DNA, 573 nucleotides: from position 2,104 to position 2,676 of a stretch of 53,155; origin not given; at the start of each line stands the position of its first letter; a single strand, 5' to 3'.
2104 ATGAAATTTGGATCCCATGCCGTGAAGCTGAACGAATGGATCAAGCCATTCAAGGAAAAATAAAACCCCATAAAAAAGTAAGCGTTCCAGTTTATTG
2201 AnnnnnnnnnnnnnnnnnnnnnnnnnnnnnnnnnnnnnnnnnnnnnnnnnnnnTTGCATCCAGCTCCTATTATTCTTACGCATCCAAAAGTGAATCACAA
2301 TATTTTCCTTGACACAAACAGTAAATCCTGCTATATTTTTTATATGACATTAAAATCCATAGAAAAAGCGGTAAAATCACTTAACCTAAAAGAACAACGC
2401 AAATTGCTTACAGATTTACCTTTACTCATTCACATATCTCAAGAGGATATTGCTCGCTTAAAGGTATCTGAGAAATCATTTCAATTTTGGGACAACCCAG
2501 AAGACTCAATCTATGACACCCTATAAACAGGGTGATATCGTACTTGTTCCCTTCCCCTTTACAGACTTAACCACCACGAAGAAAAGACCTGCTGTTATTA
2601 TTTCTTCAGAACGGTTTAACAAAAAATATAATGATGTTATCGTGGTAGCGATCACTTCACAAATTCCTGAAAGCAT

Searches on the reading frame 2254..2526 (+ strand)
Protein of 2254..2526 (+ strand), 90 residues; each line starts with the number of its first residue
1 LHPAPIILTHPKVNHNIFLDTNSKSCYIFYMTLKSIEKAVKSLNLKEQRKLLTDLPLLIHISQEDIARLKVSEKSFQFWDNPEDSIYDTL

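Call 71: search_protein_families(library=pfam, proteins=[window:2254-2526:+], max_evalue=1)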
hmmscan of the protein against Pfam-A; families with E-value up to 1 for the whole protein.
window:2254-2526:+ (90 aa): 1 family
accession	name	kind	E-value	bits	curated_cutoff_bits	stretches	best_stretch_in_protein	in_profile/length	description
PF25317.1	SAM_SMF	-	0.13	13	27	1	39-86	12-59/65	SMF/DprA SAM domain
